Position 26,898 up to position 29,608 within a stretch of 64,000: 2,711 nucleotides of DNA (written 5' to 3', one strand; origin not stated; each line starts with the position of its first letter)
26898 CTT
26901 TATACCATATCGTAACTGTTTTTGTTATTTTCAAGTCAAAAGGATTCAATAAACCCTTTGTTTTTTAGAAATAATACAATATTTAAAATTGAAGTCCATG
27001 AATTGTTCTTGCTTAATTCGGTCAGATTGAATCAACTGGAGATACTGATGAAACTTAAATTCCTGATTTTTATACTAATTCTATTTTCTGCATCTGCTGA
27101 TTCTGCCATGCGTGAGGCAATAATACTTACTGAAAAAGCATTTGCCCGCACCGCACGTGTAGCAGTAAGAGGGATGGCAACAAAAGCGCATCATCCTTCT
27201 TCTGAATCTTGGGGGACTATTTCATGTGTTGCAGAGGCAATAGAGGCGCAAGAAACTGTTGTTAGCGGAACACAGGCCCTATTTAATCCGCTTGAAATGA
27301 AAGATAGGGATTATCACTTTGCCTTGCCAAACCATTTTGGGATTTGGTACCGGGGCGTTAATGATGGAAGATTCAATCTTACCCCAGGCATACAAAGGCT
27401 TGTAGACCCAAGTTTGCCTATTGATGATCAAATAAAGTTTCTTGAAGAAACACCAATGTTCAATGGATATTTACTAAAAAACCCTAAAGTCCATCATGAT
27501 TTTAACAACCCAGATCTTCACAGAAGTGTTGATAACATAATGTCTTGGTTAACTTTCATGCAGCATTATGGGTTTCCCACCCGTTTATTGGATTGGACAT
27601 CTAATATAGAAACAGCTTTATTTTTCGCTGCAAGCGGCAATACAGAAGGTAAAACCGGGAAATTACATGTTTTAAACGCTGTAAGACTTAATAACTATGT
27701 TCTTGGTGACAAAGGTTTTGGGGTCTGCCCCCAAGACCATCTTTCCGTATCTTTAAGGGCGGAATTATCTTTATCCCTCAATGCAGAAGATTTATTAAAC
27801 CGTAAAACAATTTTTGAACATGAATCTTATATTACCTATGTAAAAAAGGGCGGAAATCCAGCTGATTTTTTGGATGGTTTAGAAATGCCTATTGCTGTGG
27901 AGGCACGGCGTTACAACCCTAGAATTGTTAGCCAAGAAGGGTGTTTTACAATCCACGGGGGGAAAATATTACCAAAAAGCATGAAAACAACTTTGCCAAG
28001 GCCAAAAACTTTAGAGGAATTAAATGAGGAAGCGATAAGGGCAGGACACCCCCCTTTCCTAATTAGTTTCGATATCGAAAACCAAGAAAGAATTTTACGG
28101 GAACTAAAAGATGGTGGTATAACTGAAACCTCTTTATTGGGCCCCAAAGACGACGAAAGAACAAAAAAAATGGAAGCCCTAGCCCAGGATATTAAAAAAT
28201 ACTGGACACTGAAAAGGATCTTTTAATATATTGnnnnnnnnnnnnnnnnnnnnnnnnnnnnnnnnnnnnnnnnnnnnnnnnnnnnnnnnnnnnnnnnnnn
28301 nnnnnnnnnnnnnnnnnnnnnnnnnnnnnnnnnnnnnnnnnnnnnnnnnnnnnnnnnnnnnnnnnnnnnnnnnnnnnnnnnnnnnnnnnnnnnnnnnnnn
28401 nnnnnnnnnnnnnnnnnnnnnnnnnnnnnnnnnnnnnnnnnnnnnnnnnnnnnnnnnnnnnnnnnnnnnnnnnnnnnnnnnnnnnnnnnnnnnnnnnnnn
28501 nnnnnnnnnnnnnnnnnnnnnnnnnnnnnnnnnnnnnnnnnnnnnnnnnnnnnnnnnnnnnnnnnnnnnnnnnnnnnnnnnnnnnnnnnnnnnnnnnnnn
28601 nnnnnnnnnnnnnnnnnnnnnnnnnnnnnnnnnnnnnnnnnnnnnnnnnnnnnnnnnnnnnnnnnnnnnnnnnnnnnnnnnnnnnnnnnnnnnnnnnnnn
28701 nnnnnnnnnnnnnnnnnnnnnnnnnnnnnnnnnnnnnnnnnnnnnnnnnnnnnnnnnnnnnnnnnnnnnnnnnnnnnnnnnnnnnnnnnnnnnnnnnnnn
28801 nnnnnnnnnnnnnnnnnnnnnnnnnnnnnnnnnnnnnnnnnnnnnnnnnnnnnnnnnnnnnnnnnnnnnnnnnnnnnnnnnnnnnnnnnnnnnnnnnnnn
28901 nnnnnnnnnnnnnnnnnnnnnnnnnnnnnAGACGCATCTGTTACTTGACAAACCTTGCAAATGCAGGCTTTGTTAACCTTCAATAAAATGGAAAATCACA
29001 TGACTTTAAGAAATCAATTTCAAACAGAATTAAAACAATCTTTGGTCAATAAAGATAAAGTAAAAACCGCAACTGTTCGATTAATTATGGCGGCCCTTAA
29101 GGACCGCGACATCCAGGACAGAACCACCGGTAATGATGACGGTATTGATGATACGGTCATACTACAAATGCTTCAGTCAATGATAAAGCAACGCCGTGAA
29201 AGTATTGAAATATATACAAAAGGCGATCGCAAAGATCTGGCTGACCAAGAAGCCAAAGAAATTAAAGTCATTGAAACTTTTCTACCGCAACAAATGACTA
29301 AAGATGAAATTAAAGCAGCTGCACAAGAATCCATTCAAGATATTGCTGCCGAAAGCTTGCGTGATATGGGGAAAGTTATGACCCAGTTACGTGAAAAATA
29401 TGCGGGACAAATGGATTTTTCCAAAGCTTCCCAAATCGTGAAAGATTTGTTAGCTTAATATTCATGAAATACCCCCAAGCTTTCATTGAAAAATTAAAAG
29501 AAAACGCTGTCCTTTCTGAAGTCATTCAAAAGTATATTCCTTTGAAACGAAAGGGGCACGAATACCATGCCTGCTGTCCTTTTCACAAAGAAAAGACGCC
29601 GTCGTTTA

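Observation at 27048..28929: Two-gene cassette: a secreted FRG-domain protein coupled to a tRNA-dependent cyclodipeptide synthase homolog, inserted into the typA / yqeY-dnaG-rpoD backbone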

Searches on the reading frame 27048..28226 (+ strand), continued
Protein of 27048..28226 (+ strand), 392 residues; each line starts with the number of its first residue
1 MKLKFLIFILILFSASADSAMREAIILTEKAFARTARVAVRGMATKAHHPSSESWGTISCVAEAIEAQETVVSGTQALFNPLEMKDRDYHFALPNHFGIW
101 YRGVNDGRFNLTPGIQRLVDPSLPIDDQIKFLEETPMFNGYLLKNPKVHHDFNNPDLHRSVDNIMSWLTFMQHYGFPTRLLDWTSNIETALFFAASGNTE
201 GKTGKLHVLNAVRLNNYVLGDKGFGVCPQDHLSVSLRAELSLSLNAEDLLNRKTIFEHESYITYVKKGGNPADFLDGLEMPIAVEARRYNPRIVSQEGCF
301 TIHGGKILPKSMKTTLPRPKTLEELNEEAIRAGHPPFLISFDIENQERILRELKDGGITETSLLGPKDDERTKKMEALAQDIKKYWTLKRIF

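Call 89: search_dna_similar(query=window:27048-28226:+, collection=phages, mode=protein, max_evalue=0.001, max_rows=10)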
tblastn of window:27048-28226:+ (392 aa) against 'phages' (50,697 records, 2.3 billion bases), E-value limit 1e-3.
Records with a match: 6; places in all: 6; records where one place covers at least 80% of the query: 0.
Best place of each record, by identity: <60% 6.
By first word of the organism name: Bacteriophage 3; Peduovirus 2; Escherichia 1.
By host as written in the record: - 6.
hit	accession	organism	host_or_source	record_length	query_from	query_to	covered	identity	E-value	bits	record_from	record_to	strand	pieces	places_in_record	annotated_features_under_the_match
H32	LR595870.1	Peduovirus P22H1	-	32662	99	389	74%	28.6%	4e-9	65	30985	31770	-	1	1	hypothetical protein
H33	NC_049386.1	Peduovirus P22H1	-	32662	99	389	74%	28.6%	4e-9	65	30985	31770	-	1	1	hypothetical protein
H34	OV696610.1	Escherichia phage Tritos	-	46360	168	363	50%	29.0%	5e-5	52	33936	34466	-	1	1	hypothetical protein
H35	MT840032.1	Bacteriophage sp.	human fecal samples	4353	154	304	39%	30.2%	1e-4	50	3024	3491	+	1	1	record has no annotation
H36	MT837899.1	Bacteriophage sp.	human fecal samples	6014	95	215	31%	36.1%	9e-12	73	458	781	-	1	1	record has no annotation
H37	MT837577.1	Bacteriophage sp.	human fecal samples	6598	99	227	33%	32.1%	3e-8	62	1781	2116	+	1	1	record has no annotation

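Call 90: get_annotated_region(hit=H33, flank=3500)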
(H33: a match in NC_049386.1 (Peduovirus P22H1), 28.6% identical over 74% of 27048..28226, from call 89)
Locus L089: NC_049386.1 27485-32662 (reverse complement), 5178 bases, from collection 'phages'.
description: Escherichia virus P2_2H1 genome assembly, chromosome: 1.
organism: Peduovirus P22H1 (NCBI taxid 2844217)
taxonomy: Viruses; Duplodnaviria; Heunggongvirae; Uroviricota; Caudoviricetes; Peduoviridae; Peduovirus
host: -; source: -; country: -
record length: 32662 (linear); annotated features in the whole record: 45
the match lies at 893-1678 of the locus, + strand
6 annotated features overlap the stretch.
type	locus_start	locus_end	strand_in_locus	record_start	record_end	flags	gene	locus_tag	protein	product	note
CDS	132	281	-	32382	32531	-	-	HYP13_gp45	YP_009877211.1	hypothetical protein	-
CDS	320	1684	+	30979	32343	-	-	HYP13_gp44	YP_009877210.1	hypothetical protein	-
CDS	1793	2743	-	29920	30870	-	-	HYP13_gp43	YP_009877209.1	polymerase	-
CDS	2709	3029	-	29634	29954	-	-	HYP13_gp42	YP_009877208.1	hypothetical protein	-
CDS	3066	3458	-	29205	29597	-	-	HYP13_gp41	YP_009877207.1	hypothetical protein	-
CDS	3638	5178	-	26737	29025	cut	-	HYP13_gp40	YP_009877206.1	nicking at origin of replication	-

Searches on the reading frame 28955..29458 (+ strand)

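Call 3: search_protein_families(library=pfam, proteins=[window:28955-29458:+], max_evalue=1)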
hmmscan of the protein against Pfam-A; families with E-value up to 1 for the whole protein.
window:28955-29458:+ (167 aa): 6 families
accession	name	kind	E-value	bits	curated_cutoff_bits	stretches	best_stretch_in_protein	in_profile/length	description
PF09424.15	YqeY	-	2.8e-44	151.1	27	1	20-166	2-143/143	Yqey-like protein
PF10866.13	DUF2704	-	0.016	15.5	22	1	14-70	99-155/167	Protein of unknown function (DUF2704)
PF24140.1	TPR_TNPO3_IPO13_3rd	-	0.12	13.1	27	1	90-144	31-85/89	Transportin-3/Importin-13 third TPR domain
PF10642.14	Tom5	-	0.16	12.5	26.1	1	110-130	4-24/46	Mitochondrial import receptor subunit or translocase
PF02797.21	Chal_sti_synt_C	-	0.17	12.3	27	1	9-71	73-135/151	Chalcone and stilbene synthases, C-terminal domain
PF05184.20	SapB_1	-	0.7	10.4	25.2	0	104-124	11-31/38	Saposin-like type B, region 1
